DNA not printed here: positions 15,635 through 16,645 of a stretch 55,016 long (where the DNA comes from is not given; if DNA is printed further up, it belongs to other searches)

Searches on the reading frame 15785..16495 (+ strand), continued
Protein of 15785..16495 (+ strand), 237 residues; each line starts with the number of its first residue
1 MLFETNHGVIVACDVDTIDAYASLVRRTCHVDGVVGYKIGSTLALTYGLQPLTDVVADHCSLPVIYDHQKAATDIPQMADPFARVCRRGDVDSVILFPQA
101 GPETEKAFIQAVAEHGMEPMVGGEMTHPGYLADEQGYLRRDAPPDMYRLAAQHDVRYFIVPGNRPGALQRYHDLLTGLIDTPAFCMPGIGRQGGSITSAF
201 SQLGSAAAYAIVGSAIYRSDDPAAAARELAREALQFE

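Call 47: search_protein_families(library=ncbifam, proteins=[L075:2065-2985:+, L075:2975-3808:+, L075:3796-5073:+, L075:5069-5677:+, L075:5708-6400:+, L057:11997-12953:+, L057:12937-13683:+, L057:13683-14837:+, L062:4334-4987:+, L083:1568-2182:+], max_evalue=0.00001)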
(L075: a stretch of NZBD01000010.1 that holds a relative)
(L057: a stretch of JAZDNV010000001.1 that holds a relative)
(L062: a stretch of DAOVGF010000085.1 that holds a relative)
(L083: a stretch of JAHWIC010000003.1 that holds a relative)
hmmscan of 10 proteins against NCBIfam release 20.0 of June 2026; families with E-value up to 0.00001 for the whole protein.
L075:2065-2985:+ (307 aa): 17 families
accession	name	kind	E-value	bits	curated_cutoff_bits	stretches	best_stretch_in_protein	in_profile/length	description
TIGR01037.2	pyrD_sub1_fam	subfamily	4.1e-97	324.9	270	1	5-306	1-300/300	dihydroorotate dehydrogenase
NF005574.0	PRK07259.1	equivalog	3.1e-92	308.7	269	1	3-306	3-303/304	dihydroorotate dehydrogenase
NF041011.1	dihydoor_dh_Arch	equivalog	1.1e-70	238.1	330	1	9-306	3-288/289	dihydroorotate dehydrogenase PyrD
NF006183.0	PRK08318.1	equivalog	1.5e-42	145.8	335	1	5-306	4-320/422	NAD-dependent dihydropyrimidine dehydrogenase subunit PreA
NF002702.0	PRK02506.1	equivalog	7.1e-39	133.8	301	1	5-303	4-307/313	dihydroorotate oxidase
NF005741.0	PRK07565.1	subfamily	1e-34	120.2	303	1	5-304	4-305/335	dihydroorotate dehydrogenase-like protein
NF003652.0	PRK05286.2-5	equivalog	3.5e-21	75.8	267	1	4-298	50-352/353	quinone-dependent dihydroorotate dehydrogenase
NF003645.0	PRK05286.1-2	equivalog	6.7e-21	74.5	366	1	3-306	44-355/359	quinone-dependent dihydroorotate dehydrogenase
TIGR01036.1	pyrD_sub2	equivalog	2e-20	72.9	200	1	4-304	45-353/356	dihydroorotate dehydrogenase (quinone)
NF003649.0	PRK05286.2-2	equivalog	1.9e-17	63.3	505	1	4-304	49-348/351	quinone-dependent dihydroorotate dehydrogenase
NF003651.0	PRK05286.2-4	equivalog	7e-16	57.8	448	1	4-306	61-376/377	quinone-dependent dihydroorotate dehydrogenase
NF003650.0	PRK05286.2-3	equivalog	1e-13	51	477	1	5-303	73-386/393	quinone-dependent dihydroorotate dehydrogenase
NF003648.0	PRK05286.2-1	equivalog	2.2e-13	49.9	433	1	5-304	51-354/360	quinone-dependent dihydroorotate dehydrogenase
NF003647.0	PRK05286.1-5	equivalog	1.6e-12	46.9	619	1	13-304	57-352/354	quinone-dependent dihydroorotate dehydrogenase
NF003644.0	PRK05286.1-1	equivalog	2.9e-11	43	418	1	163-283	212-333/336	quinone-dependent dihydroorotate dehydrogenase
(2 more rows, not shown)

L075:2975-3808:+ (278 aa): 19 families
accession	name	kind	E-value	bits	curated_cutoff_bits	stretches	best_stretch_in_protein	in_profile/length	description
NF000796.0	PRK00054.1-1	equivalog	1.2e-84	283.5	224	1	14-268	3-253/254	dihydroorotate dehydrogenase electron transfer subunit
NF009414.0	PRK12778.1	equivalog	8.5e-41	140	1103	1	41-249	29-248/752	bifunctional dihydroorotate dehydrogenase B NAD binding subunit/NADPH-dependent glutamate synthase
NF004862.0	PRK06222.1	subfamily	2.8e-39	135.3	220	1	40-249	28-248/281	sulfide/dihydroorotate dehydrogenase-like FAD/NAD-binding protein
NF000798.0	PRK00054.1-3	equivalog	4.2e-37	128.1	219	1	31-249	22-242/244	dihydroorotate dehydrogenase electron transfer subunit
NF000799.0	PRK00054.1-4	equivalog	3.7e-35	121.2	314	1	73-248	73-255/258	dihydroorotate dehydrogenase electron transfer subunit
NF000797.0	PRK00054.1-2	equivalog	4.1e-35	121.3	270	1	70-246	80-262/267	dihydroorotate dehydrogenase electron transfer subunit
TIGR02911.1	sulfite_red_B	equivalog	1.7e-29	102.7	288.6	1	18-245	9-252/261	anaerobic sulfite reductase subunit AsrB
NF006220.0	PRK08345.1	subfamily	3.2e-25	89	395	1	34-245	37-283/294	cytochrome-c3 hydrogenase subunit gamma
NF040830.1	sulfhyd_ShyC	equivalog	1.1e-24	87.1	600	1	34-246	33-278/288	NAD(P)-dependent hydrogenase/sulfhydrogenase 2 subunit gamma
NF009413.0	PRK12775.1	equivalog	4.1e-24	84.5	1895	1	41-253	29-252/1006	putative trifunctional 2-polyprenylphenol hydroxylase/glutamate synthase subunit beta/ferritin domain-containing protein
NF004470.0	PRK05802.1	equivalog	5.3e-20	71.7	313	1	68-233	130-304/330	sulfide/dihydroorotate dehydrogenase-like FAD/NAD-binding protein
NF040835.1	sulfhyd_HydG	equivalog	1.4e-19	70.4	650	1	35-246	45-281/292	NADPH-dependent hydrogenase/sulfhydrogenase 1 subunit gamma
NF009415.0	PRK12779.1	equivalog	1.3e-16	59.7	1519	1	67-239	708-904/944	putative bifunctional glutamate synthase subunit beta/2-polyprenylphenol hydroxylase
NF045803.1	MethMoxFADbindMmoC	equivalog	9.9e-12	44.3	500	1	35-209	135-329/343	aromatic/alkene monooxygenase hydroxylase FAD-binding subunit MmoC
NF040810.1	BenC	equivalog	4e-11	42.6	430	1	34-201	128-310/333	benzoate 1,2-dioxygenase electron transfer component BenC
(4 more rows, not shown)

L075:3796-5073:+ (426 aa): 56 families (the best 25 are shown)
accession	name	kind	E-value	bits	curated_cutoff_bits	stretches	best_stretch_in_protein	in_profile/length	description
NF005751.0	PRK07575.1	equivalog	7.3e-126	420.2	529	1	16-424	15-418/440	dihydroorotase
NF006688.0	PRK09236.1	equivalog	5.6e-121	404.4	535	1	11-424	8-424/444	dihydroorotase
TIGR00857.1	pyrC_multi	subfamily_domain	1.7e-116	389.6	279.05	1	18-424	1-407/412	dihydroorotase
NF006559.0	PRK09060.1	equivalog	1.8e-116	389.1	482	1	2-424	2-420/444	dihydroorotase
NF002668.0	PRK02382.1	equivalog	9.2e-116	387.1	452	1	9-409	8-395/436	dihydroorotase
NF003271.0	PRK04250.1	equivalog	6.7e-97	324.7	405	1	9-424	5-386/407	dihydroorotase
NF006837.0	PRK09357.1-2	equivalog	1.3e-87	294.1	575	1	5-424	1-420/428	dihydroorotase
NF004839.0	PRK06189.1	equivalog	5e-86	289.1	631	1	7-423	5-428/451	allantoinase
TIGR03178.1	allantoinase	equivalog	5.3e-86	289.1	357.85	1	9-424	4-423/441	allantoinase AllB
NF002284.0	PRK01211.1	subfamily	9.8e-79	265.2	462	1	10-409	3-373/409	dihydroorotase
NF006839.0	PRK09357.1-4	equivalog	5e-77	259.3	576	1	22-424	19-418/422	dihydroorotase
NF058539.1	ergo_uti2_ErtD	equivalog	3.6e-76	256.9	650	1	9-424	5-428/449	hydantoin-5-propionate amidohydrolase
NF006841.0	PRK09357.2-2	equivalog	5.5e-75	252.6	640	1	18-424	14-415/421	dihydroorotase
TIGR02033.1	D-hydantoinase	equivalog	8.6e-73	245.8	393.25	1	11-424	5-435/454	dihydropyrimidinase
NF006844.0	PRK09357.2-5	equivalog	1.9e-71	241.3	701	1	22-424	21-418/422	dihydroorotase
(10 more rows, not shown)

L075:5069-5677:+ (203 aa): 13 families
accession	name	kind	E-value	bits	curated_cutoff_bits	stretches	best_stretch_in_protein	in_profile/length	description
NF010382.0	PRK13809.1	equivalog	8.6e-56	188.6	208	1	4-190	12-200/210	orotate phosphoribosyltransferase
NF004034.0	PRK05500.1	equivalog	2.1e-48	165.1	656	1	3-188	288-473/478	bifunctional orotidine-5'-phosphate decarboxylase/orotate phosphoribosyltransferase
TIGR00336.1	pyrE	equivalog_domain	9.4e-40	136.2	106.8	1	9-170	3-172/173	orotate phosphoribosyltransferase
NF001729.0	PRK00455.1-3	equivalog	5.1e-32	111.1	245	1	4-201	15-221/231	orotate phosphoribosyltransferase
TIGR01367.1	pyrE_Therm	equivalog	1.1e-18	67.6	150.25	1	9-167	6-161/187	orotate phosphoribosyltransferase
NF002620.0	PRK02277.1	subfamily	1.2e-13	51.2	115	1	28-149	53-182/201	orotate phosphoribosyltransferase-like protein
NF045507.1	transregGfcR_Halo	equivalog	9.4e-11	41.6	300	1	30-151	65-195/215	transcriptional regulator GfcR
NF002635.0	PRK02304.1-4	subfamily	1.2e-10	41.2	146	1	41-169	36-175/188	adenine phosphoribosyltransferase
NF040646.1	HPT_Archaea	equivalog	2.4e-10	40.3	200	1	41-168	36-174/184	hypoxanthine/guanine phosphoribosyltransferase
NF002634.0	PRK02304.1-3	equivalog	6.4e-10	39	170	1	31-167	27-178/182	adenine phosphoribosyltransferase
NF002636.0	PRK02304.1-5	equivalog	2.4e-08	33.7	125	1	31-166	26-174/176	adenine phosphoribosyltransferase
NF006671.0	PRK09219.1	equivalog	3.7e-08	33.1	177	0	101-171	109-181/192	xanthine phosphoribosyltransferase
NF009211.0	PRK12560.1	equivalog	3.4e-07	30.2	188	1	105-169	111-177/187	adenine phosphoribosyltransferase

L075:5708-6400:+ (231 aa): 3 families
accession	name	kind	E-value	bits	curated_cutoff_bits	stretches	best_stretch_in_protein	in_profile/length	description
NF010386.0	PRK13813.1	equivalog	3.4e-23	82.4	208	1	3-229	3-212/216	orotidine 5'-phosphate decarboxylase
TIGR01740.1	pyrF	equivalog_domain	1e-12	48.2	92.3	1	10-226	4-215/216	orotidine-5'-phosphate decarboxylase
NF001273.0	PRK00230.1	equivalog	4.6e-07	29.4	193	0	3-106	3-100/233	orotidine-5'-phosphate decarboxylase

L057:11997-12953:+ (319 aa): 17 families
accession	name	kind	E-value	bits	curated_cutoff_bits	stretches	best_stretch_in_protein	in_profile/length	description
NF005574.0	PRK07259.1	equivalog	5e-81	271.9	269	1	3-318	4-303/304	dihydroorotate dehydrogenase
TIGR01037.2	pyrD_sub1_fam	subfamily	6e-79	265.2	270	1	4-318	1-300/300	dihydroorotate dehydrogenase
NF041011.1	dihydoor_dh_Arch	equivalog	9.6e-63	212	330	1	7-318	2-288/289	dihydroorotate dehydrogenase PyrD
NF002702.0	PRK02506.1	equivalog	4.9e-39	134.3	301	1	2-315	2-307/313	dihydroorotate oxidase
NF006183.0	PRK08318.1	equivalog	4.2e-37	127.9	335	1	89-317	97-319/422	NAD-dependent dihydropyrimidine dehydrogenase subunit PreA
NF003652.0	PRK05286.2-5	equivalog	1.7e-22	80.1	267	1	5-279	52-325/353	quinone-dependent dihydroorotate dehydrogenase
NF003649.0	PRK05286.2-2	equivalog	3e-22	79.1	505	1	4-289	50-325/351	quinone-dependent dihydroorotate dehydrogenase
NF003651.0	PRK05286.2-4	equivalog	2e-18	66.1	448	1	45-316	103-374/377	quinone-dependent dihydroorotate dehydrogenase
TIGR01036.1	pyrD_sub2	equivalog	1.5e-16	60.1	200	1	4-318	46-355/356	dihydroorotate dehydrogenase (quinone)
NF003645.0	PRK05286.1-2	equivalog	2.6e-15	56.1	366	1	55-317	97-354/359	quinone-dependent dihydroorotate dehydrogenase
NF003650.0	PRK05286.2-3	equivalog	7e-14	51.5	477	1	59-315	129-386/393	quinone-dependent dihydroorotate dehydrogenase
NF003648.0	PRK05286.2-1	equivalog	2.4e-13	49.7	433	1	101-316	155-354/360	quinone-dependent dihydroorotate dehydrogenase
NF005741.0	PRK07565.1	subfamily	1.8e-10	40.5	303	1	3-315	3-304/335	dihydroorotate dehydrogenase-like protein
NF003644.0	PRK05286.1-1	equivalog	2e-10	40.3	418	1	10-284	51-326/336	quinone-dependent dihydroorotate dehydrogenase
NF003646.0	PRK05286.1-4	equivalog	2.5e-10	39.7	457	1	153-280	203-322/341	quinone-dependent dihydroorotate dehydrogenase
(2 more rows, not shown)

L057:12937-13683:+ (249 aa): 17 families
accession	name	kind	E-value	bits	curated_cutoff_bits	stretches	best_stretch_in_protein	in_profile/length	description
NF000796.0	PRK00054.1-1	equivalog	5e-85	284.8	224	1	5-247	2-252/254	dihydroorotate dehydrogenase electron transfer subunit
TIGR02911.1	sulfite_red_B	equivalog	1.4e-33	116.1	288.6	1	9-228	8-254/261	anaerobic sulfite reductase subunit AsrB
NF000798.0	PRK00054.1-3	equivalog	1.7e-31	109.7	219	1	6-230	5-242/244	dihydroorotate dehydrogenase electron transfer subunit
NF006220.0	PRK08345.1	subfamily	3e-27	95.6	395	2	5-138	12-162/294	cytochrome-c3 hydrogenase subunit gamma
NF000799.0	PRK00054.1-4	equivalog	5.6e-24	84.6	314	1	61-231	72-257/258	dihydroorotate dehydrogenase electron transfer subunit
NF000797.0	PRK00054.1-2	equivalog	6.9e-22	78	270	1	66-230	85-265/267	dihydroorotate dehydrogenase electron transfer subunit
NF040835.1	sulfhyd_HydG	equivalog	1.6e-21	76.9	650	2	169-232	215-286/292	NADPH-dependent hydrogenase/sulfhydrogenase 1 subunit gamma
NF040830.1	sulfhyd_ShyC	equivalog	2e-21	76.4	600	2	10-111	13-124/288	NAD(P)-dependent hydrogenase/sulfhydrogenase 2 subunit gamma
NF009414.0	PRK12778.1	equivalog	2.2e-21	75.8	1103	1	33-226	29-244/752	bifunctional dihydroorotate dehydrogenase B NAD binding subunit/NADPH-dependent glutamate synthase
NF004862.0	PRK06222.1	subfamily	3.5e-21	76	220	1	32-226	28-244/281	sulfide/dihydroorotate dehydrogenase-like FAD/NAD-binding protein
NF009413.0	PRK12775.1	equivalog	1.5e-14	52.8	1895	1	31-225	27-243/1006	putative trifunctional 2-polyprenylphenol hydroxylase/glutamate synthase subunit beta/ferritin domain-containing protein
NF004470.0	PRK05802.1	equivalog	5.6e-11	42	313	1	58-213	131-303/330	sulfide/dihydroorotate dehydrogenase-like FAD/NAD-binding protein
NF040810.1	BenC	equivalog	9.6e-08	31.5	430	1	27-188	129-316/333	benzoate 1,2-dioxygenase electron transfer component BenC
TIGR01941.1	nqrF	equivalog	2.8e-07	29.8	295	0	64-140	240-321/405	NADH:ubiquinone reductase (Na(+)-transporting) subunit F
NF045803.1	MethMoxFADbindMmoC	equivalog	7.7e-07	28.2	500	1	28-141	136-264/343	aromatic/alkene monooxygenase hydroxylase FAD-binding subunit MmoC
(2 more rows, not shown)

L057:13683-14837:+ (385 aa): 32 families (the best 25 are shown)
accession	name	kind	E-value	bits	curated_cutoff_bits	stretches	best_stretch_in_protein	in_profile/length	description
TIGR00857.1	pyrC_multi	subfamily_domain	1e-74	252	279.05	2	187-380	202-411/412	dihydroorotase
NF003271.0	PRK04250.1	equivalog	2.7e-67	227.2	405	1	3-384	2-394/407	dihydroorotase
NF005751.0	PRK07575.1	equivalog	6.7e-65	219.3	529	2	189-383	217-425/440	dihydroorotase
NF002668.0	PRK02382.1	equivalog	1.9e-62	211.4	452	2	186-383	209-416/436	dihydroorotase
NF006688.0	PRK09236.1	equivalog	8.6e-61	206.1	535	2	190-383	222-431/444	dihydroorotase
NF006559.0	PRK09060.1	equivalog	2.3e-59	200.9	482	2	3-184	5-185/444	dihydroorotase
TIGR03178.1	allantoinase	equivalog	5.2e-52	177.1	357.85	2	6-184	4-184/441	allantoinase AllB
NF006837.0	PRK09357.1-2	equivalog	2.2e-51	174.8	575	2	194-381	222-425/428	dihydroorotase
NF004839.0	PRK06189.1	equivalog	7.5e-50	169.9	631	2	1-190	1-193/451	allantoinase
NF001541.2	PRK00369.1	equivalog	3.2e-49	167.5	310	1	13-382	4-387/400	dihydroorotase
NF058539.1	ergo_uti2_ErtD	equivalog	9.8e-47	159.9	650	2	189-383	221-435/449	hydantoin-5-propionate amidohydrolase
NF006844.0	PRK09357.2-5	equivalog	5.2e-46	157.5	701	2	195-379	223-421/422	dihydroorotase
NF006839.0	PRK09357.1-4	equivalog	2.7e-45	154.8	576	2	193-379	219-421/422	dihydroorotase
NF006836.0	PRK09357.1-1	equivalog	2.9e-40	138.3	538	2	193-383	221-429/432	dihydroorotase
NF006843.0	PRK09357.2-4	equivalog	1.4e-39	136.2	786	2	192-380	219-422/431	dihydroorotase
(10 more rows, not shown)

L062:4334-4987:+ (218 aa): 12 families
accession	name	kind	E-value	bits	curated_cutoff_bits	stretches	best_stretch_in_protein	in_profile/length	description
NF001729.0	PRK00455.1-3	equivalog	2.8e-57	193.7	245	1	4-213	11-224/231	orotate phosphoribosyltransferase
TIGR00336.1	pyrE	equivalog_domain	2.9e-34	118.3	106.8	1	13-178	3-171/173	orotate phosphoribosyltransferase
NF010382.0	PRK13809.1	equivalog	6.5e-18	64.9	208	1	12-200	16-201/210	orotate phosphoribosyltransferase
NF004034.0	PRK05500.1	equivalog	4.7e-16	58.4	656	1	26-181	304-457/478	bifunctional orotidine-5'-phosphate decarboxylase/orotate phosphoribosyltransferase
TIGR01367.1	pyrE_Therm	equivalog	2.9e-12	46.6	150.25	1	25-177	15-162/187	orotate phosphoribosyltransferase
NF040646.1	HPT_Archaea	equivalog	4.8e-09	36.1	200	1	52-175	37-172/184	hypoxanthine/guanine phosphoribosyltransferase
NF002635.0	PRK02304.1-4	subfamily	3.2e-08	33.3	146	1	57-175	42-172/188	adenine phosphoribosyltransferase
NF002636.0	PRK02304.1-5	equivalog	1.3e-07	31.3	125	0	47-102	36-88/176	adenine phosphoribosyltransferase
NF002620.0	PRK02277.1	subfamily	2.3e-07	30.7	115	1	56-157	74-181/201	orotate phosphoribosyltransferase-like protein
NF002634.0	PRK02304.1-3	equivalog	3.6e-07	30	170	0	113-177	114-179/182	adenine phosphoribosyltransferase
TIGR01090.1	apt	equivalog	2.6e-06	27.7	185.85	0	113-175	105-167/169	adenine phosphoribosyltransferase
NF006671.0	PRK09219.1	equivalog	5.8e-06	25.9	177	0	114-180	114-181/192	xanthine phosphoribosyltransferase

L083:1568-2182:+ (205 aa): 18 families
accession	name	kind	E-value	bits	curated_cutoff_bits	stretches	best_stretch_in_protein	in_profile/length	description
NF001729.0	PRK00455.1-3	equivalog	2.4e-48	164.5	245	1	3-204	11-221/231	orotate phosphoribosyltransferase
TIGR00336.1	pyrE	equivalog_domain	2e-43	148.1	106.8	1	12-174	3-173/173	orotate phosphoribosyltransferase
NF010382.0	PRK13809.1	equivalog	4.9e-38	130.6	208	1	4-195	9-202/210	orotate phosphoribosyltransferase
NF004034.0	PRK05500.1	equivalog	5.4e-33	114.3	656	1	11-192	293-474/478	bifunctional orotidine-5'-phosphate decarboxylase/orotate phosphoribosyltransferase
NF040646.1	HPT_Archaea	equivalog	1.5e-18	67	200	1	44-171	36-174/184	hypoxanthine/guanine phosphoribosyltransferase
NF002635.0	PRK02304.1-4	subfamily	9e-18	64.5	146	1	44-172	36-175/188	adenine phosphoribosyltransferase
TIGR01367.1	pyrE_Therm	equivalog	2.4e-16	59.9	150.25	1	12-172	6-163/187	orotate phosphoribosyltransferase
NF006671.0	PRK09219.1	equivalog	2.9e-16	59.5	177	1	106-175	112-182/192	xanthine phosphoribosyltransferase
TIGR01744.1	XPRTase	equivalog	8e-16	58.2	164.45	1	107-174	113-181/191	xanthine phosphoribosyltransferase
NF009211.0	PRK12560.1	equivalog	8.3e-13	48.5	188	1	44-172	34-177/187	adenine phosphoribosyltransferase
NF002632.0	PRK02304.1-1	equivalog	1.1e-12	48.1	243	1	36-172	30-181/183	adenine phosphoribosyltransferase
NF006328.0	PRK08558.1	equivalog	2.4e-12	47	184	1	34-171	83-237/238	adenine phosphoribosyltransferase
NF002634.0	PRK02304.1-3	equivalog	4.2e-12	46.1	170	1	37-171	30-179/182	adenine phosphoribosyltransferase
NF002620.0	PRK02277.1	subfamily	4.5e-12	46.1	115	1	30-173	52-199/201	orotate phosphoribosyltransferase-like protein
NF002636.0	PRK02304.1-5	equivalog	5.9e-12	45.4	125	1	34-160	26-167/176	adenine phosphoribosyltransferase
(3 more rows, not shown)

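Call 63: search_protein_families(library=ncbifam, proteins=[L070:1823-2938:-, L070:1032-1805:+, L070:317-1039:+, L087:9351-9974:+, L087:8141-9358:+], max_evalue=1e-8)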
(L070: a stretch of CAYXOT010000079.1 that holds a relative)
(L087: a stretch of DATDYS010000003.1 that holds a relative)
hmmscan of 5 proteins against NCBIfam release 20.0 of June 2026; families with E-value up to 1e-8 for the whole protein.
L070:1823-2938:- (372 aa): 12 families
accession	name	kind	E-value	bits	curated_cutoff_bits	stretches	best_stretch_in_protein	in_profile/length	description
NF003652.0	PRK05286.2-5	equivalog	5.6e-19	68.5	267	1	163-345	142-320/353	quinone-dependent dihydroorotate dehydrogenase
NF003648.0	PRK05286.2-1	equivalog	2.1e-18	66.4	433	1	175-345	152-316/360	quinone-dependent dihydroorotate dehydrogenase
NF005574.0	PRK07259.1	equivalog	7.2e-18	64.5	269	1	63-351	11-270/304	dihydroorotate dehydrogenase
NF041011.1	dihydoor_dh_Arch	equivalog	6.1e-15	55.1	330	1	129-347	53-251/289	dihydroorotate dehydrogenase PyrD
NF006183.0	PRK08318.1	equivalog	5.5e-14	51.8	335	1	160-353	97-288/422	NAD-dependent dihydropyrimidine dehydrogenase subunit PreA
TIGR01036.1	pyrD_sub2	equivalog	6.7e-14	51.4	200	1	56-345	46-315/356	dihydroorotate dehydrogenase (quinone)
TIGR01037.2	pyrD_sub1_fam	subfamily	2.2e-13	49.9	270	1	66-351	10-267/300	dihydroorotate dehydrogenase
NF003651.0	PRK05286.2-4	equivalog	3.7e-11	42.2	448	0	175-351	166-342/377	quinone-dependent dihydroorotate dehydrogenase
NF003645.0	PRK05286.1-2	equivalog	5.3e-11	41.9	366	0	173-358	142-327/359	quinone-dependent dihydroorotate dehydrogenase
NF003650.0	PRK05286.2-3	equivalog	1e-10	41.1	477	0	201-340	205-344/393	quinone-dependent dihydroorotate dehydrogenase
NF003646.0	PRK05286.1-4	equivalog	2.5e-10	39.7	457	0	200-345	170-316/341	quinone-dependent dihydroorotate dehydrogenase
NF003649.0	PRK05286.2-2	equivalog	8.2e-10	38.2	505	0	174-345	151-310/351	quinone-dependent dihydroorotate dehydrogenase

L070:1032-1805:+ (258 aa): 4 families
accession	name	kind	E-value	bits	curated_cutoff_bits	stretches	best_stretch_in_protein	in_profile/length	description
NF004034.0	PRK05500.1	equivalog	7.1e-18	64.4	656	1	40-232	306-474/478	bifunctional orotidine-5'-phosphate decarboxylase/orotate phosphoribosyltransferase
TIGR00336.1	pyrE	equivalog_domain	1.2e-15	57.7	106.8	1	39-210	14-168/173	orotate phosphoribosyltransferase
NF010382.0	PRK13809.1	equivalog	2.1e-14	53.4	208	1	10-210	5-176/210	orotate phosphoribosyltransferase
NF001729.0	PRK00455.1-3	equivalog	4e-13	49.3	245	1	30-167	27-148/231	orotate phosphoribosyltransferase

L070:317-1039:+ (241 aa): 1 family
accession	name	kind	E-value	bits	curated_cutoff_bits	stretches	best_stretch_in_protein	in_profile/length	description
NF010386.0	PRK13813.1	equivalog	9e-14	51.6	208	1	7-235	4-211/216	orotidine 5'-phosphate decarboxylase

L087:9351-9974:+ (208 aa): 6 families
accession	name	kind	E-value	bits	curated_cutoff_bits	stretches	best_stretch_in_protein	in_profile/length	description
NF001729.0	PRK00455.1-3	equivalog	3.5e-51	173.8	245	1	3-206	14-220/231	orotate phosphoribosyltransferase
TIGR00336.1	pyrE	equivalog_domain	1.1e-35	123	106.8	1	18-176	10-172/173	orotate phosphoribosyltransferase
TIGR01367.1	pyrE_Therm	equivalog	6.4e-19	68.3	150.25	1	23-174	17-162/187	orotate phosphoribosyltransferase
NF004034.0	PRK05500.1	equivalog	1.9e-18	66.3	656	1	23-195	305-474/478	bifunctional orotidine-5'-phosphate decarboxylase/orotate phosphoribosyltransferase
NF010382.0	PRK13809.1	equivalog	6.9e-18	64.8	208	1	23-194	28-198/210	orotate phosphoribosyltransferase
NF002620.0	PRK02277.1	subfamily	2.2e-12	47.1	115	1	50-150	72-178/201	orotate phosphoribosyltransferase-like protein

L087:8141-9358:+ (406 aa): 51 families (the best 25 are shown)
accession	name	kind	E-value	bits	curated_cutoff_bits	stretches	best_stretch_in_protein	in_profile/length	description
NF005751.0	PRK07575.1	equivalog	2.1e-128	428.5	529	2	185-403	215-435/440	dihydroorotase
NF006688.0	PRK09236.1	equivalog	2.3e-114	382.7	535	2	190-399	224-437/444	dihydroorotase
NF002668.0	PRK02382.1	equivalog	2.3e-111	372.6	452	2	182-398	209-420/436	dihydroorotase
NF006559.0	PRK09060.1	equivalog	6.6e-104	347.7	482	2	190-397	222-430/444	dihydroorotase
TIGR00857.1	pyrC_multi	subfamily_domain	5.6e-101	338.5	279.05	2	176-391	195-411/412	dihydroorotase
NF003271.0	PRK04250.1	equivalog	1.7e-90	303.6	405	1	12-400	7-399/407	dihydroorotase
NF006837.0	PRK09357.1-2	equivalog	1.2e-86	291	575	2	181-393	211-426/428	dihydroorotase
TIGR03178.1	allantoinase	equivalog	1.4e-75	254.8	357.85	2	191-397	223-434/441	allantoinase AllB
NF004839.0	PRK06189.1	equivalog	1.2e-74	251.6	631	2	191-398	228-440/451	allantoinase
NF006839.0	PRK09357.1-4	equivalog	8.7e-71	238.7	576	2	182-390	210-421/422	dihydroorotase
NF002284.0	PRK01211.1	subfamily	9.2e-70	235.6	462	1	18-394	10-395/409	dihydroorotase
NF006841.0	PRK09357.2-2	equivalog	4.5e-68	229.9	640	2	183-391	208-419/421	dihydroorotase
NF006844.0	PRK09357.2-5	equivalog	5.6e-63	213.4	701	2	175-390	207-421/422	dihydroorotase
NF006836.0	PRK09357.1-1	equivalog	5.3e-62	209.9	538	2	185-395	215-430/432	dihydroorotase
NF001541.2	PRK00369.1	equivalog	2.5e-60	204.1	310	1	20-400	6-394/400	dihydroorotase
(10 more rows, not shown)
